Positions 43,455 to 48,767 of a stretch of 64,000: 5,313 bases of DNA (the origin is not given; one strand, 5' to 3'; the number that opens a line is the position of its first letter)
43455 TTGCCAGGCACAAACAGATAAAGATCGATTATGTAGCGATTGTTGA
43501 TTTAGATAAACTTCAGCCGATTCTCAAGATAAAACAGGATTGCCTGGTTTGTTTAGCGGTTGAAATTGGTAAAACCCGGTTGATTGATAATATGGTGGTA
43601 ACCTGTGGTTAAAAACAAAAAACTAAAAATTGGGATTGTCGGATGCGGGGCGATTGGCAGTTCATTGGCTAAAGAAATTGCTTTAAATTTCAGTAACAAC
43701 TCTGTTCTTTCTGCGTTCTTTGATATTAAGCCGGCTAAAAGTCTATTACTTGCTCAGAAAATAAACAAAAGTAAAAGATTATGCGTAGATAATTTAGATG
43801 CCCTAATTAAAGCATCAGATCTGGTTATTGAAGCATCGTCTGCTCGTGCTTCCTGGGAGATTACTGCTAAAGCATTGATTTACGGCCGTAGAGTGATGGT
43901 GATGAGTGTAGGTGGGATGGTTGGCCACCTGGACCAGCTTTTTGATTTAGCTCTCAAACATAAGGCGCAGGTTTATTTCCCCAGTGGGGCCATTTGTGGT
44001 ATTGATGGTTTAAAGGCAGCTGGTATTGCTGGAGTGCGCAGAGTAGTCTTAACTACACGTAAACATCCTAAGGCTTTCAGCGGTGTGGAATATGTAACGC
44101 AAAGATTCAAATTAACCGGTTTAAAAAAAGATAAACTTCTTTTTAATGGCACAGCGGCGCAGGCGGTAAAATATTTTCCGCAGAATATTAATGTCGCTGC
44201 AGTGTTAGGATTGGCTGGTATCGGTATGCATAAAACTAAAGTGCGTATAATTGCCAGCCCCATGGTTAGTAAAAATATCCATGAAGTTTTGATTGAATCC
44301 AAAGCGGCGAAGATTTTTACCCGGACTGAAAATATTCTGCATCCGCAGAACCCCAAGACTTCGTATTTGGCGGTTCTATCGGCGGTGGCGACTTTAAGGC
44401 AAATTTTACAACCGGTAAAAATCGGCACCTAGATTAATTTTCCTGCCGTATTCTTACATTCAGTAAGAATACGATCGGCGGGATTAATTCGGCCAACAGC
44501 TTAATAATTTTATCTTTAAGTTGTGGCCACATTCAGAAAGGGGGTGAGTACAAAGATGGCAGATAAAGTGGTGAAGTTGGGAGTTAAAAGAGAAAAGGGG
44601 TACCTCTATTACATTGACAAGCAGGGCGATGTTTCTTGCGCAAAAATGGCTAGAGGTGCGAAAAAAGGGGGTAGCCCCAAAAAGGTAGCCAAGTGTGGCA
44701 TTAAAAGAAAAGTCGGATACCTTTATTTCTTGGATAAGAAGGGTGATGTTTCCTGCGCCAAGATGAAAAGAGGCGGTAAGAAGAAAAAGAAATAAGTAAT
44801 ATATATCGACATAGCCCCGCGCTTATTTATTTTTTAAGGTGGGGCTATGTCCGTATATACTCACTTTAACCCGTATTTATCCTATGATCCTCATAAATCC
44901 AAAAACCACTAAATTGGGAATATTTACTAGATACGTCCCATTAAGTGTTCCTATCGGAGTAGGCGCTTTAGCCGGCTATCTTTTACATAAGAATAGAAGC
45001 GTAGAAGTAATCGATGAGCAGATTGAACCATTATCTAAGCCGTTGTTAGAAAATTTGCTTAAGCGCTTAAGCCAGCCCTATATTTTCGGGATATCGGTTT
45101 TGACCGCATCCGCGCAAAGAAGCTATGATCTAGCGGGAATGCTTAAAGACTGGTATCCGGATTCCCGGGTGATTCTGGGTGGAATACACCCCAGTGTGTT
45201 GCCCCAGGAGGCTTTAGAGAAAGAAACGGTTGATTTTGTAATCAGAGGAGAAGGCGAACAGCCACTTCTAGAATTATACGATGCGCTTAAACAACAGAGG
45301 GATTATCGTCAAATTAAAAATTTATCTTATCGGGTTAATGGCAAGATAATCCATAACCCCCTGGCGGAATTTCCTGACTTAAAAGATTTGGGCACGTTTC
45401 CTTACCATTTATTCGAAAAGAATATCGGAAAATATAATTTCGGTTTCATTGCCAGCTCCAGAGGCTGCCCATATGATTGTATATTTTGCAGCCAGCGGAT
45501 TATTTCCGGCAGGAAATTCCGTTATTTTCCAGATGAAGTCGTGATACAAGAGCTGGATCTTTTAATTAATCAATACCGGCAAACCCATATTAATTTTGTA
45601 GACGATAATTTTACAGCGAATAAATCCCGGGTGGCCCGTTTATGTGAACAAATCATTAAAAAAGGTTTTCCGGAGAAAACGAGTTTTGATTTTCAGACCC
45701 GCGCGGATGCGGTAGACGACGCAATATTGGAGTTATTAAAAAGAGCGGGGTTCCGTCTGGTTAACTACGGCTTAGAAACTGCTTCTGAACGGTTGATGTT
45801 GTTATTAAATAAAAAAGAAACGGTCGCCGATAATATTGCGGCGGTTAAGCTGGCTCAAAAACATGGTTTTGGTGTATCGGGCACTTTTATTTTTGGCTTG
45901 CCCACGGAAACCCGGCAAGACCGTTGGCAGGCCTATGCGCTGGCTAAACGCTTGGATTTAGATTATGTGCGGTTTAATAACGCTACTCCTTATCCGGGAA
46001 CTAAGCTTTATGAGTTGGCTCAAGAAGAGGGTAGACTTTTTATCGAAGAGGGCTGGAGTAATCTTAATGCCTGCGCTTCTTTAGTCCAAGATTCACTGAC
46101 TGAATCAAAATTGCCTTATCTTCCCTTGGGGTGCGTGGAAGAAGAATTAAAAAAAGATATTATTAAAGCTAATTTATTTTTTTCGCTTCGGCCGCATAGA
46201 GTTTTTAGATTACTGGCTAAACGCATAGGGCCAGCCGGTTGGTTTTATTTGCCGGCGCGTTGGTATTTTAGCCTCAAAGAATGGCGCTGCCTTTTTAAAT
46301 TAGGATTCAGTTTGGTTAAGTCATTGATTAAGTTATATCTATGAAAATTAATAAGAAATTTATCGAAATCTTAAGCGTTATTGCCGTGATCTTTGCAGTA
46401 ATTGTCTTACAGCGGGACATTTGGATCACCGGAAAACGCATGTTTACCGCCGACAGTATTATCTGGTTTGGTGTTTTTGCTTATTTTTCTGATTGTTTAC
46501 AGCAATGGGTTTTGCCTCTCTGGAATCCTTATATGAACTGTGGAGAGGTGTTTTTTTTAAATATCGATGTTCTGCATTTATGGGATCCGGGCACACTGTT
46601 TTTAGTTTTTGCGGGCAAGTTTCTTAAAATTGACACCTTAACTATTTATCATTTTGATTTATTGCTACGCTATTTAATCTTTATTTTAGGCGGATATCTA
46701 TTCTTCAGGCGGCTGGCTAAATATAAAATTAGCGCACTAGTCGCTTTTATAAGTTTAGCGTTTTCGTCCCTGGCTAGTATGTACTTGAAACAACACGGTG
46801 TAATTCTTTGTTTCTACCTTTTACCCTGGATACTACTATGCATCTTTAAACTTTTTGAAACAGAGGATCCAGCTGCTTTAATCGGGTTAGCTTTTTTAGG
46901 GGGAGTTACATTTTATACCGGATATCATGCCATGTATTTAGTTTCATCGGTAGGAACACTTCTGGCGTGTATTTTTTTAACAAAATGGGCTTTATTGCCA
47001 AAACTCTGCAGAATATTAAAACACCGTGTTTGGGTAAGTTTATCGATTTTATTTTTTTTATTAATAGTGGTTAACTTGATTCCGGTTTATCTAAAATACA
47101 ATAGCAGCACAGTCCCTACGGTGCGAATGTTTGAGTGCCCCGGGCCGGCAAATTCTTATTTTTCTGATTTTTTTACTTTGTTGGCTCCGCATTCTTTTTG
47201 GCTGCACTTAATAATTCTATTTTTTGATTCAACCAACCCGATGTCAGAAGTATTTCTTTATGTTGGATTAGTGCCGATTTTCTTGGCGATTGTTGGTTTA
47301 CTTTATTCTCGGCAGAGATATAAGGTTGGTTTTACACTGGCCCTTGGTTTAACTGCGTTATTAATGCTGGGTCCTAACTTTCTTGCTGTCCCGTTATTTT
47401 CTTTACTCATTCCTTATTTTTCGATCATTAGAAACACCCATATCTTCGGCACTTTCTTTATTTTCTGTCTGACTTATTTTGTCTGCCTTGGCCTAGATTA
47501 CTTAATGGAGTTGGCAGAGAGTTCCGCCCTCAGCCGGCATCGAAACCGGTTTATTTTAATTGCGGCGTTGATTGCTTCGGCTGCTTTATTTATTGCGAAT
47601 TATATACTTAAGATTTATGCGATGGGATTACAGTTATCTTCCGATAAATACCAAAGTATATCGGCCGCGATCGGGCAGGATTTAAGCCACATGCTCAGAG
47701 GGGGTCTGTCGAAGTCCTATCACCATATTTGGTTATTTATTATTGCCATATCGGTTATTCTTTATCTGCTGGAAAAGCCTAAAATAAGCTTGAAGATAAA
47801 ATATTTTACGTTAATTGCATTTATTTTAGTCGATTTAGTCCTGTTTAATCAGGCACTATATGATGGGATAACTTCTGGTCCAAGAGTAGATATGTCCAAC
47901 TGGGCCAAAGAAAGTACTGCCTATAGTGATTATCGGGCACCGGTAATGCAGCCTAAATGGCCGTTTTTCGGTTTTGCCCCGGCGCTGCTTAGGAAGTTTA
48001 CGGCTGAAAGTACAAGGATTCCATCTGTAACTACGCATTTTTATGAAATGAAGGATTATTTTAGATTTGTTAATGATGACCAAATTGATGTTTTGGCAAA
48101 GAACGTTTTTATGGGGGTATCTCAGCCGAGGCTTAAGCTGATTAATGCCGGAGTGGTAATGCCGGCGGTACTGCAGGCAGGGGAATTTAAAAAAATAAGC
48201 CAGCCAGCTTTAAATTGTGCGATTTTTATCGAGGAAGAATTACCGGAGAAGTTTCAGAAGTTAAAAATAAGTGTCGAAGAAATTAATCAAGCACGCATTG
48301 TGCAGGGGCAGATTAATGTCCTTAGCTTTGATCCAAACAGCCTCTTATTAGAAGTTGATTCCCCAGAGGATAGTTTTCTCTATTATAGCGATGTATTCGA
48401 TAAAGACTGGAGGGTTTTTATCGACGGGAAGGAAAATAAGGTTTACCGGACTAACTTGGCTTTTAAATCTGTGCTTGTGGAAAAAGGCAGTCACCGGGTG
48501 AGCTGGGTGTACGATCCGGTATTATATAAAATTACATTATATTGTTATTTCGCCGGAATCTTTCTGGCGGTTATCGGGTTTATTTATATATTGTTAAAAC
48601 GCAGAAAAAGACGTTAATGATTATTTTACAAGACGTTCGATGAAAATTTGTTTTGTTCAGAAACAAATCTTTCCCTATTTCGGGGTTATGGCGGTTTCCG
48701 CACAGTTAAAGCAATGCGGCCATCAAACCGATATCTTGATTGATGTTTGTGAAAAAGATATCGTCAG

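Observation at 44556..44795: Tandemly duplicated, extremely basic 79-aa protein at the head of the radical-SAM operon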

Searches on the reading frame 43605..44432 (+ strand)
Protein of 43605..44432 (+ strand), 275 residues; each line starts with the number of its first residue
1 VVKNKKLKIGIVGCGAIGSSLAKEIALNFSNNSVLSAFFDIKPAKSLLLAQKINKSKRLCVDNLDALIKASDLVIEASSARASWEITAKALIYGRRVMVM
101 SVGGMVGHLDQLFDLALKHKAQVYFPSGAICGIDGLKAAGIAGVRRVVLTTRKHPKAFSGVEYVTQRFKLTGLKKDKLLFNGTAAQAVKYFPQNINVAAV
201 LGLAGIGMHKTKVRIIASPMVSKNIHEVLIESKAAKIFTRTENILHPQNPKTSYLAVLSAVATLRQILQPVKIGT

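Call 3: search_protein_families(library=pfam, proteins=[window:43605-44432:+], max_evalue=1)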
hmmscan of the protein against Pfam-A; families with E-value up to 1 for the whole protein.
window:43605-44432:+ (275 aa): 9 families
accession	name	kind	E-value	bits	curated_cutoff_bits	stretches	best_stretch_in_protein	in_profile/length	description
PF01958.23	Asp_DH_C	-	1.5e-28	99.3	27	1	174-261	2-89/89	Aspartate dehydrogenase, C-terminal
PF03447.22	NAD_binding_3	-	1.4e-13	52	24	1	13-126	1-116/116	Homoserine dehydrogenase, NAD binding domain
PF01408.29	GFO_IDH_MocA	-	1.1e-05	26.6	24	1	7-99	1-91/120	Oxidoreductase family, NAD-binding Rossmann fold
PF01113.26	DapB_N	-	7.4e-05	23.3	25.6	1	8-116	2-113/124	Dihydrodipicolinate reductase, N-terminus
PF03435.24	Sacchrp_dh_NADP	-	0.0057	17.4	25.1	1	9-88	1-86/129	Saccharopine dehydrogenase NADP binding domain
PF00899.27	ThiF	-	0.011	15.4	28.1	1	5-26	19-40/238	ThiF family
PF01488.26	Shikimate_DH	-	0.012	16.1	24.3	1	5-81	11-86/138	Shikimate / quinate 5-dehydrogenase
PF02826.25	2-Hacid_dh_C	-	0.021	14.7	25.1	1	5-75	35-96/178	D-isomer specific 2-hydroxyacid dehydrogenase, NAD binding domain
PF03807.23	F420_oxidored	-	0.17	13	21.6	1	8-54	1-45/94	NADP oxidoreductase coenzyme F420-dependent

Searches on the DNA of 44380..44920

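Call 50: search_rna_families(source=window, start=44380, end=44920, threshold=evalue, max_evalue=1)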
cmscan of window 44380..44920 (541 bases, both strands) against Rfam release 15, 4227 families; matches with E-value up to 1: 1.
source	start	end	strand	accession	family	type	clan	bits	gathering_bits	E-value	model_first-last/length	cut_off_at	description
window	44792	44868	+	RF03573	mir-1954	Gene; miRNA;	-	27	99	0.0011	1-82/82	no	mir-1954 microRNA precursor family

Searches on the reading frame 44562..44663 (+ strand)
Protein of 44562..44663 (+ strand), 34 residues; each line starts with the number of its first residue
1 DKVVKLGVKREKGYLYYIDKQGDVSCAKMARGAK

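Call 75: search_solved_structures(query=A6, max_evalue=10, show_alignments=0)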
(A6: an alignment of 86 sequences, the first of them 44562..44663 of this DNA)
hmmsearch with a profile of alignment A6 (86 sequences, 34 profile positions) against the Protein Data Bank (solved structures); distinct sequences matched with E-value up to 10: 2.
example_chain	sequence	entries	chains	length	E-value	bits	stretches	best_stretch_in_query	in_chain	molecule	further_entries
6h15_A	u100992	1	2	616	2.2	11.2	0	11-17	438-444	Low-density lipoprotein receptor-related protein 6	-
6h16_A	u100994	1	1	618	2.2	11.2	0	11-17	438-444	Low-density lipoprotein receptor-related protein 6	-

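Call 77: predict_structure(alignment_id=A6)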
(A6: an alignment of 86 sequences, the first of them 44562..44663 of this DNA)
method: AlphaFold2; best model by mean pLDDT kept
length: 34 residues; sequences in the alignment: 86
mean_pLDDT: 74.1   pTM: 0.37
mean pLDDT of the five models: 74.1, 73.7, 72.8, 70.1, 67.9
residues with pLDDT >= 90: 0; 70-90: 23; 50-70: 10; < 50: 1
segments of 3 or more residues with pLDDT < 50: none
pLDDT, mean of each block of 10 residues (from residue 1): 61 84 83 59
secondary structure, 60 per line:
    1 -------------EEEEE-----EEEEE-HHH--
elements in order: E14-18 E24-28

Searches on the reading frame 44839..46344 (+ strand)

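Call 3: search_protein_families(library=pfam, proteins=[window:44839-46344:+], max_evalue=1)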
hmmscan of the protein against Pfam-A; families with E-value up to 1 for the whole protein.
window:44839-46344:+ (501 aa): 4 families
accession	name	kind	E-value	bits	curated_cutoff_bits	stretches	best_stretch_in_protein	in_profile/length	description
PF04055.27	Radical_SAM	-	2.7e-25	89.9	29.5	1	206-368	3-165/166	Radical SAM superfamily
PF02310.24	B12-binding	-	3.2e-15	56.5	32.1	1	37-146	13-120/121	B12 binding domain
PF19864.5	Radical_SAM_N2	-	0.14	12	29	1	111-156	89-131/151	Radical SAM proteins, N-terminal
PF08497.15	Radical_SAM_N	-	0.3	10.7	25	0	126-163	156-193/301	Radical SAM N-terminal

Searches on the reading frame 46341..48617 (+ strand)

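Call 3: search_protein_families(library=pfam, proteins=[window:46341-48617:+], max_evalue=1)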
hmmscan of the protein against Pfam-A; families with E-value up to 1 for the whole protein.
window:46341-48617:+ (758 aa): 2 families
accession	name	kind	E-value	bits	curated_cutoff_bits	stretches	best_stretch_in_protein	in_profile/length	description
PF09586.16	YfhO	-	5.6e-08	32.1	28.5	1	653-734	751-833/835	Bacterial membrane protein YfhO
PF04911.17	ATP-synt_J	-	0.95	9.5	24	0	531-543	2-14/51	ATP synthase j chain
